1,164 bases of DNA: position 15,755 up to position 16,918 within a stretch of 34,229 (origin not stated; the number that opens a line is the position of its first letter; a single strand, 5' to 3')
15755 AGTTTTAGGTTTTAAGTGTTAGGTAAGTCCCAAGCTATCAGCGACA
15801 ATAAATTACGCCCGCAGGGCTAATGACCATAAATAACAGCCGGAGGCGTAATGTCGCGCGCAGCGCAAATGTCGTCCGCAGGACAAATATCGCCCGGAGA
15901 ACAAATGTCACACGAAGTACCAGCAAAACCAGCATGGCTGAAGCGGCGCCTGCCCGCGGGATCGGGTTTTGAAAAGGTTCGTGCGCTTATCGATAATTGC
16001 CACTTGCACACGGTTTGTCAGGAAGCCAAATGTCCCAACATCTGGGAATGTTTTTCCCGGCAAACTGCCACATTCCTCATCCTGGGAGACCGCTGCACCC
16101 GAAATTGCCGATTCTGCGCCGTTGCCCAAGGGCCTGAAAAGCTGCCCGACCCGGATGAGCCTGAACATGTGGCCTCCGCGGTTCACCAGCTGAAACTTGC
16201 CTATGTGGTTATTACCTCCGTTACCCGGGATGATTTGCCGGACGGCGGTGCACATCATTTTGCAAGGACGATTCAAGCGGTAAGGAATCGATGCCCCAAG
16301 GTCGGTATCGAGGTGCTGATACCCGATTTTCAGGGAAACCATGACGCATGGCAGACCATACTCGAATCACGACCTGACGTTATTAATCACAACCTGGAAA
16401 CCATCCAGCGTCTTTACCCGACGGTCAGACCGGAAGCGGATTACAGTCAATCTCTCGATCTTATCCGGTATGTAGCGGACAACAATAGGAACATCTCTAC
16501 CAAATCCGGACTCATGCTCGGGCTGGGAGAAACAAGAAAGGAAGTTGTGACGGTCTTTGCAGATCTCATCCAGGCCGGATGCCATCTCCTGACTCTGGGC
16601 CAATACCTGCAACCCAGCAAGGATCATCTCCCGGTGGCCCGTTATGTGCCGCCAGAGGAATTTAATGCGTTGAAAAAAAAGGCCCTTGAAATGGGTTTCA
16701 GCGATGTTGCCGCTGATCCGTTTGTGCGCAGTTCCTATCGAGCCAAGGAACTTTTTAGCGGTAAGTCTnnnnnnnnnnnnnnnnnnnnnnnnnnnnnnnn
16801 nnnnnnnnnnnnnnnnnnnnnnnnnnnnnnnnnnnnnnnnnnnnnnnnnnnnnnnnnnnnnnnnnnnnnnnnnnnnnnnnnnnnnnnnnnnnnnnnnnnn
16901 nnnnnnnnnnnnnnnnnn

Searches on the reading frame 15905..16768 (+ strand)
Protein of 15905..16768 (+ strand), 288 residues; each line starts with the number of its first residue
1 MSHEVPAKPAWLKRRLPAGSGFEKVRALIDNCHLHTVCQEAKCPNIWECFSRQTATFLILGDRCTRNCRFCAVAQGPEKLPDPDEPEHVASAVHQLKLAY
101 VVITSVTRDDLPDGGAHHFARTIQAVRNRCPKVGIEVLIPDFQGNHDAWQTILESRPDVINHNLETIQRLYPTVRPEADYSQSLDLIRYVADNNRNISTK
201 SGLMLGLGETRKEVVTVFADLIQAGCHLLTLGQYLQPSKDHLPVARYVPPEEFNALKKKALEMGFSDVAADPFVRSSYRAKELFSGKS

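Call 69: search_protein_families(library=pfam, proteins=[window:15905-16768:+], max_evalue=0.001)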
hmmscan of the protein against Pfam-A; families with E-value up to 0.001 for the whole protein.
window:15905-16768:+ (288 aa): 2 families
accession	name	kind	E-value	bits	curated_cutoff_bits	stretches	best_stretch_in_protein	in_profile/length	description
PF04055.27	Radical_SAM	-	3.1e-19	70.2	29.5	1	59-219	2-164/166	Radical SAM superfamily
PF16881.10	LIAS_N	-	8.8e-08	33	27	1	8-43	61-96/96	N-terminal domain of lipoyl synthase of Radical_SAM family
